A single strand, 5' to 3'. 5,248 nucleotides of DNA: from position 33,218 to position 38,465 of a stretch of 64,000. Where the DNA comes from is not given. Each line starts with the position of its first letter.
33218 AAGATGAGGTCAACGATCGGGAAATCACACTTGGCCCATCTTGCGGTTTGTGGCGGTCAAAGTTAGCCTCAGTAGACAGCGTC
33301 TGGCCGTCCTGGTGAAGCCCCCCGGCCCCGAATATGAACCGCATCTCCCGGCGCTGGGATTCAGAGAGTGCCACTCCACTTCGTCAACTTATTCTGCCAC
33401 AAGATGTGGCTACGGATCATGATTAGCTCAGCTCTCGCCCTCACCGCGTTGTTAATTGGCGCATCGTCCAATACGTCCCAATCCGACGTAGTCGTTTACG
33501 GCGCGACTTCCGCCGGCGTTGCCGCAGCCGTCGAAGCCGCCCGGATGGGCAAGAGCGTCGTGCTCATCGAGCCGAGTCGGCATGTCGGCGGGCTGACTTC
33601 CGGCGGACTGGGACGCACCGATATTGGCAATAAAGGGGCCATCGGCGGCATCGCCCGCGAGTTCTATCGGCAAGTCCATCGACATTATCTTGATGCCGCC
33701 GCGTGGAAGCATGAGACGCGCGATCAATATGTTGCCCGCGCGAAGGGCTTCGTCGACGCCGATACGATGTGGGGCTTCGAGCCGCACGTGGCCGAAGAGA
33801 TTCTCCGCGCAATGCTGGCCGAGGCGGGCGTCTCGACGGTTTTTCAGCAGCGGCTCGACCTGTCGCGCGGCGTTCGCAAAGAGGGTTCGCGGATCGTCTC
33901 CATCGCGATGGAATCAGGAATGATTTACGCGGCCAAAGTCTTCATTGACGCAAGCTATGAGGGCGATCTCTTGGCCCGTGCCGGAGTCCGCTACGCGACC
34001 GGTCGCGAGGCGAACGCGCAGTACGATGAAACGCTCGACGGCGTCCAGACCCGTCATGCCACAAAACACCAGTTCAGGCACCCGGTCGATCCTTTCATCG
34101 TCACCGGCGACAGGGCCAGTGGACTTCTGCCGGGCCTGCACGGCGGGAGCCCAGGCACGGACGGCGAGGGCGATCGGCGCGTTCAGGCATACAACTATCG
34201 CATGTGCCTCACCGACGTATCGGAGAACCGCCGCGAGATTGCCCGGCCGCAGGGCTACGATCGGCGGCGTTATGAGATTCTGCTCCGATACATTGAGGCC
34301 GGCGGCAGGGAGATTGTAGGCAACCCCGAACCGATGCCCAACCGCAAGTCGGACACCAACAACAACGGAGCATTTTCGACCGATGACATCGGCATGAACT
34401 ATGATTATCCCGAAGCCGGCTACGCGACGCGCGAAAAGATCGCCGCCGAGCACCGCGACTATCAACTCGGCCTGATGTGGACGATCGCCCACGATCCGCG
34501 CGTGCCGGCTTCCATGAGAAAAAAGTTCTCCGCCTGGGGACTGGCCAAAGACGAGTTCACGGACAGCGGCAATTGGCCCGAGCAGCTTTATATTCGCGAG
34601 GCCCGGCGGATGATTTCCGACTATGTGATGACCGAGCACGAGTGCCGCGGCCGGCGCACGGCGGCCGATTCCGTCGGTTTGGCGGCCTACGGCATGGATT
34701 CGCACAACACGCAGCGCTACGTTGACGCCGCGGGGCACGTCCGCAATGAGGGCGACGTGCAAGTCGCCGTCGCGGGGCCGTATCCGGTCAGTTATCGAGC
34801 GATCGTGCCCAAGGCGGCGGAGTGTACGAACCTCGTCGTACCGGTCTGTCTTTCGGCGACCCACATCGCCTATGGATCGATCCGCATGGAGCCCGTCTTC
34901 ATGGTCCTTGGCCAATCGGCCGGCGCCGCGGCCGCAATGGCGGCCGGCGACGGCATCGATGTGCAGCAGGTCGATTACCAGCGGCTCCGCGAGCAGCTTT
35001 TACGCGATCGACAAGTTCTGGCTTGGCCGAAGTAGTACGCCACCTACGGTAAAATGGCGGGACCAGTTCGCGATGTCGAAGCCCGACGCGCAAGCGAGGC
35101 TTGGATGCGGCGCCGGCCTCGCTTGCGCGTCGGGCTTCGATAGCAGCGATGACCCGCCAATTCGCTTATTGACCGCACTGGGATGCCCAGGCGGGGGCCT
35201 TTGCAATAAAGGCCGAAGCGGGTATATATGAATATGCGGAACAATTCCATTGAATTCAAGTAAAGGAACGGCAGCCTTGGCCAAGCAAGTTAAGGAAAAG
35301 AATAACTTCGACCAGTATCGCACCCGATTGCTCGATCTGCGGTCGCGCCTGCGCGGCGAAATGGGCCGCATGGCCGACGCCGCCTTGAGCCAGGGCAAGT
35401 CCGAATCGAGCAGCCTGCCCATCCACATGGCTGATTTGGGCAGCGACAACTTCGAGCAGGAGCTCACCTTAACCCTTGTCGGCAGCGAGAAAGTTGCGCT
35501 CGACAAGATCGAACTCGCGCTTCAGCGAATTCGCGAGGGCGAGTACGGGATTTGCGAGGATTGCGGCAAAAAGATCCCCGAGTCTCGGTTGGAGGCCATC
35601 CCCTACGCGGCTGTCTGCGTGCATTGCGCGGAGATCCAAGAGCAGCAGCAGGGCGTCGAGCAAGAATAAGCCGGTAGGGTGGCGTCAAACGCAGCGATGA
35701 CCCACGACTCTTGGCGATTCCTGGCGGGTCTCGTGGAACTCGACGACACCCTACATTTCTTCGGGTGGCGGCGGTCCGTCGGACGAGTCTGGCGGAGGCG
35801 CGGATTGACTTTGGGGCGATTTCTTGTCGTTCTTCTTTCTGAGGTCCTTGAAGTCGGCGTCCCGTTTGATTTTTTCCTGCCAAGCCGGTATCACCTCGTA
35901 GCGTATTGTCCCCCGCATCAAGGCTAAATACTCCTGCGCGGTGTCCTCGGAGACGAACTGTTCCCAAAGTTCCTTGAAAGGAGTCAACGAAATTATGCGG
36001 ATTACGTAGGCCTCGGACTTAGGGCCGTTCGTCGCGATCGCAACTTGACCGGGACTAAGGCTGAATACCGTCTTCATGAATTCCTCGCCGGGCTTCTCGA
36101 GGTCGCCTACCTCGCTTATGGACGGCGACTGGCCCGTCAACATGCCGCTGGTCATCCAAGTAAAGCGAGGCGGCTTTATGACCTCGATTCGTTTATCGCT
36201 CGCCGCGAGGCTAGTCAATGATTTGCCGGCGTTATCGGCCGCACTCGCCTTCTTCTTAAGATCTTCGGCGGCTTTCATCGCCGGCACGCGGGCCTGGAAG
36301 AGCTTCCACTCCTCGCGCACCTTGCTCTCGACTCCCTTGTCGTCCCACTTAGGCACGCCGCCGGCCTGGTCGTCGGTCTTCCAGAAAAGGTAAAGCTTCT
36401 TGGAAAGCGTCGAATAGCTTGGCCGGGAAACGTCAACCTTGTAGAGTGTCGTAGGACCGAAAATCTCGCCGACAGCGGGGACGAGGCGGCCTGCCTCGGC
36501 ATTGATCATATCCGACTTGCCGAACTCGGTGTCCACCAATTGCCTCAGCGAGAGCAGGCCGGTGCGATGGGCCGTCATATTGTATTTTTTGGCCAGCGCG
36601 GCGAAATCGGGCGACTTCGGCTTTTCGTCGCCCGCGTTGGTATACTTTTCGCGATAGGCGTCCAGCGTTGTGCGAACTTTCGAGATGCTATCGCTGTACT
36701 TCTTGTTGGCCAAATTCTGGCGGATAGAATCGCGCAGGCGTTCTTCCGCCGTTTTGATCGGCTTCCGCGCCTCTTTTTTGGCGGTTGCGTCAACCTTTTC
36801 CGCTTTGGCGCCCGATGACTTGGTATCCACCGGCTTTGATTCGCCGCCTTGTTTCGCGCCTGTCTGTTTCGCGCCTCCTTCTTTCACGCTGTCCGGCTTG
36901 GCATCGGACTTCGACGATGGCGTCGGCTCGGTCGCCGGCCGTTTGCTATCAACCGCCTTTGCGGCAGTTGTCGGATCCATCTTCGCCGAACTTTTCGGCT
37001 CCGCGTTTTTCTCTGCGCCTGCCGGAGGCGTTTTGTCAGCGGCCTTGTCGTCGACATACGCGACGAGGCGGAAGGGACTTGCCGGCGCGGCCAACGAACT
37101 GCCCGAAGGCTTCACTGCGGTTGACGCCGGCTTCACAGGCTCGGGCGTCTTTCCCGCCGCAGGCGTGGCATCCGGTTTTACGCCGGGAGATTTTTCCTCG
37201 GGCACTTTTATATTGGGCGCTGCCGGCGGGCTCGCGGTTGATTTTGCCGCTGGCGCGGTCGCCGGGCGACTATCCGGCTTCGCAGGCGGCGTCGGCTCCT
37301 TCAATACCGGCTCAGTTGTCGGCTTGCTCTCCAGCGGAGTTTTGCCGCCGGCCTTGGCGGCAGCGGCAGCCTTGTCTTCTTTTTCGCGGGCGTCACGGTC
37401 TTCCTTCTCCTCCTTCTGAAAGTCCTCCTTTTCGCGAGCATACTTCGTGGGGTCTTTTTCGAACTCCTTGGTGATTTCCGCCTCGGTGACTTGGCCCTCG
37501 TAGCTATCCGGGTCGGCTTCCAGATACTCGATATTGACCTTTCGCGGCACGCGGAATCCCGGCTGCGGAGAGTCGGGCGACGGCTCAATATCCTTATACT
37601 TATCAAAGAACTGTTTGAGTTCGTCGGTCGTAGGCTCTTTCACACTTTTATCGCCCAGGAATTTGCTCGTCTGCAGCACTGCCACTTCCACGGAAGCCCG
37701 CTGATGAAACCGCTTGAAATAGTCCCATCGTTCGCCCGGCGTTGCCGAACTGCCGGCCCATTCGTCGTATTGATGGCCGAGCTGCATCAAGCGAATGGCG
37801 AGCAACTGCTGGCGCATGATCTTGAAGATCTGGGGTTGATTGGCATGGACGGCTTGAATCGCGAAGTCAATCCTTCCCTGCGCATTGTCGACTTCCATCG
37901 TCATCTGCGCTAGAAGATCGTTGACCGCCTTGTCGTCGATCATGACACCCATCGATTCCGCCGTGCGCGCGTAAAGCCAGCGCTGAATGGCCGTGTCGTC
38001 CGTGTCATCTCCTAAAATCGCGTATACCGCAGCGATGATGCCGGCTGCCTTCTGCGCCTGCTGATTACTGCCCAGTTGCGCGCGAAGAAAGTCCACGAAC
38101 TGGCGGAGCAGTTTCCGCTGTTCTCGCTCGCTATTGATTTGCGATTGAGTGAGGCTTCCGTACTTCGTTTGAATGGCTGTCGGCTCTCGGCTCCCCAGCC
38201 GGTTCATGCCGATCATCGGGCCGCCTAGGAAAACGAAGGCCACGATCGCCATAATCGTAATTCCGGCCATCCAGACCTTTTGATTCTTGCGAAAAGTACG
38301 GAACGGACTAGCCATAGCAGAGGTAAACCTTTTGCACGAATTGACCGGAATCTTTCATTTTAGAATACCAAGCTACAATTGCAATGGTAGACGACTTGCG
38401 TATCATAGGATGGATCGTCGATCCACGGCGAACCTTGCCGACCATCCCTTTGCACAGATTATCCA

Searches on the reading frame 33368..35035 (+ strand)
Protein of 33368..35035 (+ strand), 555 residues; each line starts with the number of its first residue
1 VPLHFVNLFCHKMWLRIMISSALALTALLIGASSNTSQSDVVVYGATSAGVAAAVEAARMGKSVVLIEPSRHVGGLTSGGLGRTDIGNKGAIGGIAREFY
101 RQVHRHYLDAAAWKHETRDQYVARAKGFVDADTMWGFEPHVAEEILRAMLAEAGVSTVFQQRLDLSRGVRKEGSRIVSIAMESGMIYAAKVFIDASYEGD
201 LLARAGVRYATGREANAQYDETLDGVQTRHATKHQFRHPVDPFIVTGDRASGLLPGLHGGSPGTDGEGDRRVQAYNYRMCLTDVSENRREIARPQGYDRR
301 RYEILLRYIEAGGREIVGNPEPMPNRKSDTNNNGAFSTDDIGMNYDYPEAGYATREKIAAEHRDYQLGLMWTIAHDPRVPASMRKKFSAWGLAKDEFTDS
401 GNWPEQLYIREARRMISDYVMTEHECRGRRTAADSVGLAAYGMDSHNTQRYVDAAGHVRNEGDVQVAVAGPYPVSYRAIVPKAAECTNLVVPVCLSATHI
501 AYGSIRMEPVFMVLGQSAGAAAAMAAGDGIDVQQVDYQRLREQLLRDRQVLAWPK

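Call 44: search_protein_families(library=pfam, proteins=[window:33368-35035:+], max_evalue=0.0001)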
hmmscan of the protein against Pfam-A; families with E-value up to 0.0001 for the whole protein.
window:33368-35035:+ (555 aa): 2 families
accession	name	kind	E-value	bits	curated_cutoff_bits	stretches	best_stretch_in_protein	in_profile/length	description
PF12831.13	FAD_oxidored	-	2.5e-111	373.4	27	1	40-544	1-416/416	FAD dependent oxidoreductase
PF03486.20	HI0933_like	-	1.6e-05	24.9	50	1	40-192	2-159/244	HI0933-like protein Rossmann domain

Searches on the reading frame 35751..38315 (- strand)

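Call 44: search_protein_families(library=pfam, proteins=[window:35751-38315:-], max_evalue=0.0001)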
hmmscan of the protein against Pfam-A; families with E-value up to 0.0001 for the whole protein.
window:35751-38315:- (854 aa): 1 family
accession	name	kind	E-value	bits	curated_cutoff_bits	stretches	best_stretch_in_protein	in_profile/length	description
PF13623.11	SurA_N_2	-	2.6e-05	24.5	28.5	1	6-150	2-137/145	SurA-like N-terminal domain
